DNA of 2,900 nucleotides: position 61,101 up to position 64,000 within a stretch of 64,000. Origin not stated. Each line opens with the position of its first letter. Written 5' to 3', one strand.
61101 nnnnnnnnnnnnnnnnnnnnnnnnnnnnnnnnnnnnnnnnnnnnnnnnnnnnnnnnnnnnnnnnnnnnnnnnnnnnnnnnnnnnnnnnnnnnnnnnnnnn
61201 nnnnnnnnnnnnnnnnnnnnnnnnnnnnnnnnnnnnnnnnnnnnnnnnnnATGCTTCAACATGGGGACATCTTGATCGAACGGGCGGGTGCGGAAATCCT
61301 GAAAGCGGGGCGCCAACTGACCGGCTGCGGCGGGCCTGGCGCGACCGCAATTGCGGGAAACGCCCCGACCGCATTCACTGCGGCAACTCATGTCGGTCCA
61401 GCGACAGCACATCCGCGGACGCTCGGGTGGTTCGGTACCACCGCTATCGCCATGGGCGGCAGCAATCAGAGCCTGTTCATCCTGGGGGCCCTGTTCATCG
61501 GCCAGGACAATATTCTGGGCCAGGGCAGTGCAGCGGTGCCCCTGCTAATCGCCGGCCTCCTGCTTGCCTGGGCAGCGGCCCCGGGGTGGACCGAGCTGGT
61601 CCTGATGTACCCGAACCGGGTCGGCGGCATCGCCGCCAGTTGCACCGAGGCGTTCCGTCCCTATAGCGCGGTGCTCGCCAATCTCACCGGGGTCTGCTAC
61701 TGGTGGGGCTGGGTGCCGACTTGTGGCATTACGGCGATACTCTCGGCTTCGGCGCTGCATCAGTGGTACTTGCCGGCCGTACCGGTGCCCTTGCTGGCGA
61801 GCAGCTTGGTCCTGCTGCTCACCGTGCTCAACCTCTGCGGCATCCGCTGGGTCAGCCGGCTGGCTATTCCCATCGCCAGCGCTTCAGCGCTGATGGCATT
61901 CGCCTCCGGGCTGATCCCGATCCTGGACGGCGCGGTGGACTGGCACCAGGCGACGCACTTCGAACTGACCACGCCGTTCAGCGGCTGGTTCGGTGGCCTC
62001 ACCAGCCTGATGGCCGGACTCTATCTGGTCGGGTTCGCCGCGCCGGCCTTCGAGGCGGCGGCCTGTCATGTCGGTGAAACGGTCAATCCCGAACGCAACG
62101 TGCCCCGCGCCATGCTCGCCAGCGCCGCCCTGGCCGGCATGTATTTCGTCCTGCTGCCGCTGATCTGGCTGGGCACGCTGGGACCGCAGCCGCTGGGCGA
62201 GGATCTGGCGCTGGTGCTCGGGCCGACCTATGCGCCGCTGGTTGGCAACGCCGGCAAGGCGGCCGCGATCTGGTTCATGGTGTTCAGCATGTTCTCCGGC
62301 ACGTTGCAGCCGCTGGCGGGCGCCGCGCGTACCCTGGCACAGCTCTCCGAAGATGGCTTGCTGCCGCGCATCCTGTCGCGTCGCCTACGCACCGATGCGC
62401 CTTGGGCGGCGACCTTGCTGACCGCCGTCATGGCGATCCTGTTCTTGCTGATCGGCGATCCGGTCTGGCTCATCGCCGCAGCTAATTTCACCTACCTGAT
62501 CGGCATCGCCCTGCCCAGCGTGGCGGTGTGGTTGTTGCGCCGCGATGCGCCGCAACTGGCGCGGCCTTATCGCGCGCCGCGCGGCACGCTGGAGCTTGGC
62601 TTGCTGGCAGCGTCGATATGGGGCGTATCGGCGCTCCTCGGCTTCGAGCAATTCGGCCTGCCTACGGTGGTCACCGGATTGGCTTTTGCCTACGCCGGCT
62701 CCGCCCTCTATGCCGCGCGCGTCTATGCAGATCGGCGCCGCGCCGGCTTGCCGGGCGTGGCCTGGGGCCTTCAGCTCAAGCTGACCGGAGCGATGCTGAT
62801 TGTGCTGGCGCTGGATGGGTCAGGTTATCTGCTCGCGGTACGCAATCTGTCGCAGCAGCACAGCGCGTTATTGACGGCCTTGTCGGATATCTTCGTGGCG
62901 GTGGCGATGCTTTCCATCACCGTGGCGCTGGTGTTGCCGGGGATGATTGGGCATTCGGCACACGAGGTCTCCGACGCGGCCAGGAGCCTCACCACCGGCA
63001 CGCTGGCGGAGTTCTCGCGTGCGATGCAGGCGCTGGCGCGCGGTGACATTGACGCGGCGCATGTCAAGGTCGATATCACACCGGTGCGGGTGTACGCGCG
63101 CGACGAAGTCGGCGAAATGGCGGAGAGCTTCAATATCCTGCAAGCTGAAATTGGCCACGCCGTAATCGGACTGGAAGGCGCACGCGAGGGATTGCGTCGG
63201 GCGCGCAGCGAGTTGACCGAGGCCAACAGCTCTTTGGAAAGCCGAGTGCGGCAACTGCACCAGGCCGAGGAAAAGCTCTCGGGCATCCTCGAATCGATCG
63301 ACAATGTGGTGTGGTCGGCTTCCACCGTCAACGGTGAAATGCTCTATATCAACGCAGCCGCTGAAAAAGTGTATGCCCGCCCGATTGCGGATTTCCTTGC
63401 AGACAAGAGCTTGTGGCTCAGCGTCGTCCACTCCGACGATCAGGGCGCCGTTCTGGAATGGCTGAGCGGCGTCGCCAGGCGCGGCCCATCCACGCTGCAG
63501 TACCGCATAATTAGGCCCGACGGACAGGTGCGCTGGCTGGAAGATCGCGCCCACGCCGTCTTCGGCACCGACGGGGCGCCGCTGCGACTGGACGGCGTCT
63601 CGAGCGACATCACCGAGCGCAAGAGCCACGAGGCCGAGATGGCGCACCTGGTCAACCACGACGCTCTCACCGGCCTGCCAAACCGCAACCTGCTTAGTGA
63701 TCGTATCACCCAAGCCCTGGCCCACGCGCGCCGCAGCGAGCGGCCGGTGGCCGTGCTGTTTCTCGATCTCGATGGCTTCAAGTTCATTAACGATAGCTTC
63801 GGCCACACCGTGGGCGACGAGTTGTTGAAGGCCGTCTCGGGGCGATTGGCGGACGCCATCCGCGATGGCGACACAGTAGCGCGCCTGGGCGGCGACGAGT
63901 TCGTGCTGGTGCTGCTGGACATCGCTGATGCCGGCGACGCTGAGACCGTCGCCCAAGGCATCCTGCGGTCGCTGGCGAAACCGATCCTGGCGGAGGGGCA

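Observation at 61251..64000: Amino-acid permease fused to HAMP-PAS-GGDEF: a transporter-sensor for c-di-GMP signalling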

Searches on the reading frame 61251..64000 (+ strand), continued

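Call 6: find_homologous_proteins(query=window:61251-64000:+, max_evalue=1e-10)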
Query window:61251-64000:+ (916 aa): 1950 proteins with E <= 1e-10 among 8000 candidates; the best 120 are listed.
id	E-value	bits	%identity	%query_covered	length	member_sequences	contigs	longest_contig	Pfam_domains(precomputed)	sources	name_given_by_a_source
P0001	0.0e+0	2006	100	100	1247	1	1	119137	PF00672.31,PF08447.19,PF00563.26,PF00989.32,PF00324.28,PF00990.27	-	-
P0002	0.0e+0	1857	93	100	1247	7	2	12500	PF00672.31,PF08447.19,PF00563.26,PF00989.32,PF00324.28,PF00990.27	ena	-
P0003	0.0e+0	1831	90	100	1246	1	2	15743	PF08447.19,PF13520.13,PF00563.26,PF00989.32,PF00324.28,PF00990.27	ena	-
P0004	0.0e+0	1826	91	100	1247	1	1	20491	PF08447.19,PF13520.13,PF00563.26,PF00989.32,PF00324.28,PF00990.27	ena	-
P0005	0.0e+0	1551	80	96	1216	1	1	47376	PF08447.19,PF08448.17,PF13520.13,PF00563.26,PF00989.32,PF00324.28,PF00990.27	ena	-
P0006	0.0e+0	1545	80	95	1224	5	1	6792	PF00672.31,PF08447.19,PF08448.17,PF13520.13,PF00563.26,PF00324.28,PF00990.27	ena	-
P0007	0.0e+0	1534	79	94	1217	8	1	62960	PF00672.31,PF08447.19,PF08448.17,PF00563.26,PF00324.28,PF00990.27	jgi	-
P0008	0.0e+0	1523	79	95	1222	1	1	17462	PF00672.31,PF08447.19,PF08448.17,PF00563.26,PF00989.32,PF00324.28,PF00990.27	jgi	jgi:diguanylate cyclase (GGDEF)-like protein/PAS domain S-box-containing protein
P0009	0.0e+0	1465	78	94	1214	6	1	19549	PF00672.31,PF08447.19,PF08448.17,PF00563.26,PF00324.28,PF00990.27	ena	-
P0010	0.0e+0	1449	74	96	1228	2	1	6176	PF00672.31,PF08447.19,PF13520.13,PF00563.26,PF00989.32,PF00324.28,PF00990.27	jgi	jgi:diguanylate cyclase (GGDEF)-like protein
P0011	0.0e+0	1424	72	95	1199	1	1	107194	PF00672.31,PF08447.19,PF00563.26,PF00324.28,PF00990.27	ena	-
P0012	0.0e+0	1423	74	94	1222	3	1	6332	PF08447.19,PF13426.14,PF08448.17,PF13520.13,PF00563.26,PF00989.32,PF00324.28,PF00990.27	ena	-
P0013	0.0e+0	1413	71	96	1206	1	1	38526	PF08447.19,PF08448.17,PF13520.13,PF00563.26,PF00324.28,PF00990.27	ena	-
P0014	0.0e+0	1401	72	96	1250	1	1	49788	PF00672.31,PF08447.19,PF13520.13,PF00563.26,PF00324.28,PF00990.27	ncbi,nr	ncbi:MAG: hypothetical protein JWR16_799 [Nevskia sp.]|nr:hypothetical protein [Nevskia sp.]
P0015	0.0e+0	1400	73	94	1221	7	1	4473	PF00672.31,PF08447.19,PF08448.17,PF13520.13,PF00563.26,PF00989.32,PF00990.27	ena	-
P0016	0.0e+0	1398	71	97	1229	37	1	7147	PF00672.31,PF08447.19,PF08448.17,PF13520.13,PF00563.26,PF00324.28,PF00990.27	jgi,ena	-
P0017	0.0e+0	1397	71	95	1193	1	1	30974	PF00672.31,PF08447.19,PF08448.17,PF13520.13,PF00563.26,PF00989.32,PF00324.28,PF00990.27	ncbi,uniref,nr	ncbi:MAG: hypothetical protein JWQ90_3778 [Hydrocarboniphaga sp.]|uniref:amino acid permease n=1 Tax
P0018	0.0e+0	1396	72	95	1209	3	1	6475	PF00672.31,PF08447.19,PF08448.17,PF13520.13,PF00563.26,PF00989.32,PF00324.28,PF00990.27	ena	-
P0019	0.0e+0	1393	72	95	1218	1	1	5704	PF00672.31,PF08447.19,PF13426.14,PF13520.13,PF00563.26,PF00989.32,PF00324.28,PF00990.27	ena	-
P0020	0.0e+0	1389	72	95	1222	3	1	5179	PF00672.31,PF08447.19,PF13520.13,PF00563.26,PF00324.28,PF00990.27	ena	-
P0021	0.0e+0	1386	72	94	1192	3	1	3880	PF00672.31,PF08447.19,PF13520.13,PF00563.26,PF00989.32,PF00324.28,PF00990.27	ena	-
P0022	0.0e+0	1385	72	94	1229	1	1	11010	PF00672.31,PF08447.19,PF08448.17,PF13520.13,PF00563.26,PF00989.32,PF00324.28,PF00990.27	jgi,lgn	jgi:diguanylate cyclase (GGDEF)-like protein/PAS domain S-box-containing protein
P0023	0.0e+0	1384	72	95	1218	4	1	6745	PF00672.31,PF08447.19,PF08448.17,PF13520.13,PF00563.26,PF00324.28,PF00990.27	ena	-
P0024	0.0e+0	1384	72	94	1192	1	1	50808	PF00672.31,PF08447.19,PF13426.14,PF13520.13,PF00563.26,PF00989.32,PF00324.28,PF00990.27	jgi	jgi:diguanylate cyclase (GGDEF)-like protein/PAS domain S-box-containing protein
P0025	0.0e+0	1383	72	95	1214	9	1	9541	PF00672.31,PF08447.19,PF08448.17,PF13520.13,PF00563.26,PF00989.32,PF00324.28,PF00990.27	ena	-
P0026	0.0e+0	1381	72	95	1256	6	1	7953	PF00672.31,PF08447.19,PF08448.17,PF13520.13,PF00563.26,PF00324.28,PF00990.27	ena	-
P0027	0.0e+0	1377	72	95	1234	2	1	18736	PF00672.31,PF08447.19,PF13520.13,PF00563.26,PF00324.28,PF00990.27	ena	-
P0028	0.0e+0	1375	72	95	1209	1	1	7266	PF08447.19,PF13520.13,PF00563.26,PF00324.28,PF00990.27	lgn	-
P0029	0.0e+0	1373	72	95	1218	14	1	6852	PF08447.19,PF08448.17,PF13520.13,PF00563.26,PF00989.32,PF00324.28,PF00990.27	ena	-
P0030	0.0e+0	1373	72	95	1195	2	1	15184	PF00672.31,PF08447.19,PF13520.13,PF00563.26,PF00324.28,PF00990.27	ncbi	-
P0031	0.0e+0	1372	70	96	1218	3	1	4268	PF00672.31,PF08447.19,PF13520.13,PF00563.26,PF00324.28,PF00990.27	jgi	jgi:diguanylate cyclase (GGDEF)-like protein/PAS domain S-box-containing protein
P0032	0.0e+0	1372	72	95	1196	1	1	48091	PF00672.31,PF08447.19,PF13188.14,PF00563.26,PF00324.28,PF00990.27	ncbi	-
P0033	0.0e+0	1370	72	95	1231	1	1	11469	PF08447.19,PF08448.17,PF13520.13,PF00563.26,PF00324.28,PF00990.27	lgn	-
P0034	0.0e+0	1368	70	95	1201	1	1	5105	PF00672.31,PF08447.19,PF13520.13,PF00563.26,PF00989.32,PF00324.28,PF00990.27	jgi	jgi:diguanylate cyclase (GGDEF)-like protein/PAS domain S-box-containing protein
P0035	0.0e+0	1367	71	95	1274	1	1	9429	PF00672.31,PF08447.19,PF08448.17,PF13520.13,PF00563.26,PF00324.28,PF00990.27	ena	-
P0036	0.0e+0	1367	72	95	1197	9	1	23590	PF00672.31,PF08447.19,PF08448.17,PF13520.13,PF00563.26,PF00989.32,PF00324.28,PF00990.27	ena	-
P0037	0.0e+0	1367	71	95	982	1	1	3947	PF00672.31,PF08447.19,PF13520.13,PF00563.26,PF00324.28,PF00990.27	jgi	jgi:diguanylate cyclase (GGDEF)-like protein/PAS domain S-box-containing protein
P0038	0.0e+0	1366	71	95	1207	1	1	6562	PF00672.31,PF08447.19,PF13520.13,PF00563.26,PF00324.28,PF00990.27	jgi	jgi:diguanylate cyclase (GGDEF)-like protein/PAS domain S-box-containing protein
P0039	0.0e+0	1366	71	96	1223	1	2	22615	PF00672.31,PF08447.19,PF00563.26,PF00989.32,PF00324.28,PF00990.27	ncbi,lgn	-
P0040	0.0e+0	1363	71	95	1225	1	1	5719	PF00672.31,PF08447.19,PF13520.13,PF00563.26,PF00990.27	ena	-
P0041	0.0e+0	1362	71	94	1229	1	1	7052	PF00672.31,PF08447.19,PF13520.13,PF00563.26,PF00324.28,PF00990.27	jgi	jgi:diguanylate cyclase (GGDEF)-like protein/PAS domain S-box-containing protein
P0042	0.0e+0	1362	71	94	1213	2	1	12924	PF08447.19,PF13520.13,PF00563.26,PF00324.28,PF00990.27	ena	-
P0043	0.0e+0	1361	71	95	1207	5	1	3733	PF00672.31,PF08447.19,PF13520.13,PF00563.26,PF00324.28,PF00990.27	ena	-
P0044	0.0e+0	1358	71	94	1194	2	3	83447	PF00672.31,PF08447.19,PF08448.17,PF13520.13,PF00563.26,PF00989.32,PF00324.28,PF00990.27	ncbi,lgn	-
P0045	0.0e+0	1358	70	96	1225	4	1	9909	PF00672.31,PF08447.19,PF13520.13,PF00563.26,PF00990.27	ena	-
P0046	0.0e+0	1356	71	93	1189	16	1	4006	PF08447.19,PF13520.13,PF00563.26,PF00989.32,PF00324.28,PF00990.27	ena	-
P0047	0.0e+0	1355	70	96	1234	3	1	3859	PF00672.31,PF08447.19,PF13520.13,PF00563.26,PF00324.28,PF00990.27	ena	-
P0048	0.0e+0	1352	71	95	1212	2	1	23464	PF08447.19,PF00563.26,PF00324.28,PF00990.27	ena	-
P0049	0.0e+0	1351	71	94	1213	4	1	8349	PF08447.19,PF13520.13,PF00563.26,PF00324.28,PF00990.27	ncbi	-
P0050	0.0e+0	1350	71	93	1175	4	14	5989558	PF00672.31,PF08447.19,PF13426.14,PF08448.17,PF13520.13,PF00563.26,PF00989.32,PF00324.28,PF00990.27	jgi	jgi:diguanylate cyclase (GGDEF)-like protein/PAS domain S-box-containing protein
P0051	0.0e+0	1350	68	96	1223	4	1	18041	PF00672.31,PF08447.19,PF13520.13,PF00563.26,PF00324.28,PF00990.27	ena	-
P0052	0.0e+0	1346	69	96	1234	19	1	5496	PF00672.31,PF08447.19,PF13520.13,PF00563.26,PF00324.28,PF00990.27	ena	-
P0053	0.0e+0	1346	69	96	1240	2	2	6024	PF00672.31,PF08447.19,PF13520.13,PF00563.26,PF00324.28,PF00990.27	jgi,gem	-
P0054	0.0e+0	1345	71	94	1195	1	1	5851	PF00672.31,PF08447.19,PF13426.14,PF08448.17,PF13520.13,PF00563.26,PF00324.28,PF00990.27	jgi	jgi:diguanylate cyclase (GGDEF)-like protein/PAS domain S-box-containing protein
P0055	0.0e+0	1345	69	96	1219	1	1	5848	PF00672.31,PF08447.19,PF13520.13,PF00563.26,PF00324.28,PF00990.27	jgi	-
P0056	0.0e+0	1345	69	96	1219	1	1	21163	PF00672.31,PF08447.19,PF13520.13,PF00563.26,PF00324.28,PF00990.27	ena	-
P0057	0.0e+0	1343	70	96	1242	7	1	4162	PF08447.19,PF13520.13,PF00563.26,PF00324.28,PF00990.27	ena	-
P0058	0.0e+0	1343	69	95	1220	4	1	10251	PF00672.31,PF08447.19,PF08448.17,PF13520.13,PF00563.26,PF00989.32,PF00324.28,PF00990.27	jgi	jgi:diguanylate cyclase (GGDEF)-like protein/PAS domain S-box-containing protein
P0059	0.0e+0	1342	69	96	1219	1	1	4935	PF00672.31,PF08447.19,PF13520.13,PF00563.26,PF00324.28,PF00990.27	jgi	-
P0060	0.0e+0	1342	69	96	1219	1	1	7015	PF00672.31,PF08447.19,PF13520.13,PF00563.26,PF00324.28,PF00990.27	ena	-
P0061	0.0e+0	1340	72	92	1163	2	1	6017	PF00672.31,PF08447.19,PF08448.17,PF13520.13,PF00563.26,PF00324.28,PF00990.27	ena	-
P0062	0.0e+0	1340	69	96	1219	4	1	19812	PF00672.31,PF08447.19,PF13520.13,PF00563.26,PF00324.28,PF00990.27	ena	-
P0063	0.0e+0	1340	70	95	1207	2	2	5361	PF00672.31,PF08447.19,PF13520.13,PF00563.26,PF00324.28,PF00990.27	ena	-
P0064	0.0e+0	1332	70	95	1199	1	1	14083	PF00672.31,PF08447.19,PF13520.13,PF00563.26,PF00324.28,PF00990.27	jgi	jgi:diguanylate cyclase (GGDEF)-like protein/PAS domain S-box-containing protein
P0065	0.0e+0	1331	69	95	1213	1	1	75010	PF00672.31,PF08447.19,PF13520.13,PF00563.26,PF00989.32,PF00324.28,PF00990.27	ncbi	-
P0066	0.0e+0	1329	70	94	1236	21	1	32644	PF08447.19,PF13520.13,PF00563.26,PF00989.32,PF00324.28,PF00990.27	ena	-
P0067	0.0e+0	1325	69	94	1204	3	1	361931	PF08447.19,PF08448.17,PF13520.13,PF00563.26,PF00989.32,PF00324.28,PF00990.27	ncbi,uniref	ncbi:amino acid permease [Undibacterium arcticum]|uniref:Amino acid permease n=1 Tax=Undibacterium a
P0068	0.0e+0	1323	69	95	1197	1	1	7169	PF00672.31,PF08447.19,PF13520.13,PF00563.26,PF00989.32,PF00324.28,PF00990.27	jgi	jgi:diguanylate cyclase (GGDEF)-like protein/PAS domain S-box-containing protein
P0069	0.0e+0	1323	69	95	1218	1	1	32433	PF08447.19,PF13520.13,PF00563.26,PF00989.32,PF00324.28,PF00990.27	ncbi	-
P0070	0.0e+0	1323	71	93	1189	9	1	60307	PF08447.19,PF13426.14,PF08448.17,PF00563.26,PF00989.32,PF00324.28,PF00990.27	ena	-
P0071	0.0e+0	1315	69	94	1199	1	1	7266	PF00672.31,PF08447.19,PF13426.14,PF08448.17,PF13520.13,PF00563.26,PF00989.32,PF00324.28,PF00990.27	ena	-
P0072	0.0e+0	1315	69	95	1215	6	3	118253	PF00672.31,PF08447.19,PF13520.13,PF00563.26,PF00989.32,PF00324.28,PF00990.27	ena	-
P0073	0.0e+0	1312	68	96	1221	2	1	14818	PF08447.19,PF13426.14,PF13520.13,PF00563.26,PF00989.32,PF00324.28,PF00990.27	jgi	jgi:two-component system, sensor histidine kinase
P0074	0.0e+0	1306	71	90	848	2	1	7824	PF00672.31,PF08447.19,PF08448.17,PF13520.13,PF00324.28,PF00990.27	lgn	-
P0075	0.0e+0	1303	67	95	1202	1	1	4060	PF00672.31,PF08447.19,PF08448.17,PF13520.13,PF00563.26,PF00324.28,PF00990.27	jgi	jgi:diguanylate cyclase (GGDEF)-like protein/PAS domain S-box-containing protein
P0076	0.0e+0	1302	69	94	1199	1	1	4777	PF00672.31,PF08447.19,PF00563.26,PF00324.28,PF00990.27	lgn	-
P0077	0.0e+0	1301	69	95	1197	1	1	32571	PF00672.31,PF08447.19,PF08448.17,PF13520.13,PF00563.26,PF00989.32,PF00324.28,PF00990.27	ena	-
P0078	0.0e+0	1298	70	93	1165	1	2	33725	PF00672.31,PF08447.19,PF13520.13,PF00563.26,PF00989.32,PF00324.28,PF00990.27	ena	-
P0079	0.0e+0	1294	67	94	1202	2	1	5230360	PF08447.19,PF08448.17,PF13520.13,PF00563.26,PF00989.32,PF00324.28,PF00990.27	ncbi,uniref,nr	ncbi:amino acid permease [Glaciimonas sp. PAMC28666]|uniref:amino acid permease n=1 Tax=Glaciimonas 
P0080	0.0e+0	1291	67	95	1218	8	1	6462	PF00672.31,PF08447.19,PF08448.17,PF13520.13,PF00563.26,PF00989.32,PF00324.28,PF00990.27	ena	-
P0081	0.0e+0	1288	67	94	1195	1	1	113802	PF00672.31,PF08447.19,PF13520.13,PF00563.26,PF00989.32,PF00324.28,PF00990.27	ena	-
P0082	0.0e+0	1288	67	94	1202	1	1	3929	PF00672.31,PF08447.19,PF08448.17,PF13520.13,PF00563.26,PF00324.28,PF00990.27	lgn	-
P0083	0.0e+0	1281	67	94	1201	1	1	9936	PF08447.19,PF13520.13,PF00563.26,PF00324.28,PF00990.27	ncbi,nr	ncbi:MAG: amino acid permease [Massilia sp.]|nr:amino acid permease [Massilia sp.]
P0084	0.0e+0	1278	67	95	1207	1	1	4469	PF08447.19,PF08448.17,PF13520.13,PF00563.26,PF00989.32,PF00324.28,PF00990.27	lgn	-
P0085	0.0e+0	1277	67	94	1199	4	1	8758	PF00672.31,PF08447.19,PF08448.17,PF13520.13,PF00563.26,PF00989.32,PF00324.28,PF00990.27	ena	-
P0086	0.0e+0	1273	66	94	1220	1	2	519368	PF00672.31,PF08447.19,PF08448.17,PF13520.13,PF00563.26,PF00989.32,PF00324.28,PF00990.27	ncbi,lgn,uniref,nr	ncbi:amino acid permease [Glaciimonas immobilis]|uniref:Diguanylate cyclase (GGDEF)-like protein/PAS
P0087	0.0e+0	1269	68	95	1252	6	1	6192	PF00672.31,PF08447.19,PF08448.17,PF13520.13,PF00563.26,PF00989.32,PF00324.28,PF00990.27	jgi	jgi:two-component system, sensor histidine kinase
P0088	0.0e+0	1205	64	94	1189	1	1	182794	PF00672.31,PF08447.19,PF13520.13,PF00563.26,PF00989.32,PF00324.28,PF00990.27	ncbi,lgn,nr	ncbi:MAG: amino acid permease [Gammaproteobacteria bacterium]|nr:amino acid permease [Gammaproteobac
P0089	0.0e+0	1119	69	73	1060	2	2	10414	PF13520.13,PF00563.26,PF00324.28,PF00990.27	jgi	jgi:diguanylate cyclase (GGDEF)-like protein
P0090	0.0e+0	1112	58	94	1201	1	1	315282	PF08447.19,PF13426.14,PF13520.13,PF00563.26,PF00324.28,PF00990.27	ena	-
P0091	0.0e+0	1110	57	94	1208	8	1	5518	PF08447.19,PF00563.26,PF00324.28,PF00990.27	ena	-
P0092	0.0e+0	1107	60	94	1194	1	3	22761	PF00672.31,PF08447.19,PF13520.13,PF00563.26,PF00324.28,PF00990.27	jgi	jgi:diguanylate cyclase (GGDEF)-like protein/PAS domain S-box-containing protein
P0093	0.0e+0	1098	73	66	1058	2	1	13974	PF00672.31,PF00563.26,PF00324.28,PF00990.27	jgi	jgi:diguanylate cyclase (GGDEF)-like protein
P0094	0.0e+0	1094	74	73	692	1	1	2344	PF00672.31,PF13520.13,PF00324.28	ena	-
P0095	0.0e+0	1091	59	93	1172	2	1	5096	PF00672.31,PF08447.19,PF00563.26,PF00989.32,PF00324.28,PF00990.27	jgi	jgi:diguanylate cyclase (GGDEF)-like protein/PAS domain S-box-containing protein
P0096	0.0e+0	1086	58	94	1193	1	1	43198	PF00672.31,PF08447.19,PF08448.17,PF13520.13,PF00563.26,PF00324.28,PF00990.27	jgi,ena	-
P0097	0.0e+0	1086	71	76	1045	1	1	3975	PF00672.31,PF08447.19,PF08448.17,PF13520.13,PF00563.26,PF00989.32,PF00324.28,PF00990.27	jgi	jgi:diguanylate cyclase (GGDEF)-like protein/PAS domain S-box-containing protein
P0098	0.0e+0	1084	71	67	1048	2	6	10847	PF00672.31,PF13520.13,PF00563.26,PF00324.28,PF00990.27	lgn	-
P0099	0.0e+0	1077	73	74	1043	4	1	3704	PF00672.31,PF08447.19,PF13520.13,PF00563.26,PF00324.28,PF00990.27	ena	-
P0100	0.0e+0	1072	58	95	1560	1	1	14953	PF00672.31,PF08447.19,PF08448.17,PF13520.13,PF00563.26,PF00989.32,PF00324.28,PF00990.27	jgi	jgi:diguanylate cyclase (GGDEF)-like protein/PAS domain S-box-containing protein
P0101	0.0e+0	1069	59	81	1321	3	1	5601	PF00672.31,PF08447.19,PF13426.14,PF13188.14,PF08448.17,PF13520.13,PF00563.26,PF00989.32,PF00324.28,PF00990.27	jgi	jgi:diguanylate cyclase (GGDEF)-like protein/PAS domain S-box-containing protein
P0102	0.0e+0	1068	59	81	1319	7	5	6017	PF00672.31,PF08447.19,PF13426.14,PF13188.14,PF08448.17,PF13520.13,PF00563.26,PF00989.32,PF00324.28,PF00990.27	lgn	-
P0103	0.0e+0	1063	59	94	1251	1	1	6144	PF00672.31,PF08447.19,PF13520.13,PF00563.26,PF00324.28,PF00990.27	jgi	jgi:diguanylate cyclase (GGDEF)-like protein/PAS domain S-box-containing protein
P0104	0.0e+0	1062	60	94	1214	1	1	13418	PF00672.31,PF08447.19,PF13520.13,PF00563.26,PF00324.28,PF00990.27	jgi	jgi:diguanylate cyclase (GGDEF)-like protein/PAS domain S-box-containing protein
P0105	0.0e+0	1058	58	93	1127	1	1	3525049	PF00672.31,PF13188.14,PF13487.13,PF01966.29,PF08448.17,PF13520.13,PF00324.28,PF00990.27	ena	-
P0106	0.0e+0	1058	58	94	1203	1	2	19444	PF00672.31,PF13426.14,PF08448.17,PF13520.13,PF00563.26,PF00989.32,PF00324.28,PF00990.27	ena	-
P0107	0.0e+0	1052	83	63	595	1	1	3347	PF00672.31,PF13520.13,PF00324.28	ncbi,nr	ncbi:MAG TPA: amino acid permease, partial [Nevskiaceae bacterium]|nr:amino acid permease [Nevskiace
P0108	0.0e+0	1044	68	68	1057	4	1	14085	PF13520.13,PF00563.26,PF00324.28,PF00990.27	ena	-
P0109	0.0e+0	1042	59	94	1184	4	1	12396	PF00672.31,PF13426.14,PF13520.13,PF00563.26,PF00989.32,PF00324.28,PF00990.27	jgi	jgi:diguanylate cyclase (GGDEF)-like protein/PAS domain S-box-containing protein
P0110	0.0e+0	1041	58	83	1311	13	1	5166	PF13426.14,PF13188.14,PF08448.17,PF13520.13,PF00563.26,PF00989.32,PF00324.28,PF00990.27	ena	-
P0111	0.0e+0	1039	59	81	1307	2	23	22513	PF08447.19,PF13426.14,PF13188.14,PF08448.17,PF13520.13,PF00563.26,PF00989.32,PF00324.28,PF00990.27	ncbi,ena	-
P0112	0.0e+0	1037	56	95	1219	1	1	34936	PF00672.31,PF08447.19,PF08448.17,PF13520.13,PF00563.26,PF00324.28,PF00990.27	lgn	-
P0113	0.0e+0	1035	53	92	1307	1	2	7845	PF08447.19,PF13426.14,PF13188.14,PF08448.17,PF13520.13,PF00563.26,PF00989.32,PF00324.28,PF00990.27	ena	-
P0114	0.0e+0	1035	56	94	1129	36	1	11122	PF13188.14,PF13487.13,PF01966.29,PF13520.13,PF00324.28,PF00990.27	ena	-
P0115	0.0e+0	1035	58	94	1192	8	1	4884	PF00672.31,PF13426.14,PF08448.17,PF13520.13,PF00563.26,PF00989.32,PF00324.28,PF00990.27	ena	-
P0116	0.0e+0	1034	60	91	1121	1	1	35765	PF00672.31,PF08447.19,PF13426.14,PF13188.14,PF13487.13,PF01966.29,PF13520.13,PF00989.32,PF00324.28,PF00990.27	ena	-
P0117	0.0e+0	1033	74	71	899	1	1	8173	PF00672.31,PF02518.32,PF13520.13,PF00512.32,PF00324.28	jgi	jgi:signal transduction histidine kinase/amino acid transporter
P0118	0.0e+0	1032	58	94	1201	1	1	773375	PF08447.19,PF13426.14,PF08448.17,PF13520.13,PF00563.26,PF00989.32,PF00990.27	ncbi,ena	-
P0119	0.0e+0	1031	57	94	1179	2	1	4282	PF13426.14,PF08448.17,PF13520.13,PF00563.26,PF00989.32,PF00324.28,PF00990.27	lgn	-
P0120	0.0e+0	1031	59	94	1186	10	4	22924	PF00672.31,PF08447.19,PF13188.14,PF08448.17,PF13520.13,PF00563.26,PF00989.32,PF00324.28,PF00990.27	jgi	jgi:diguanylate cyclase (GGDEF)-like protein/PAS domain S-box-containing protein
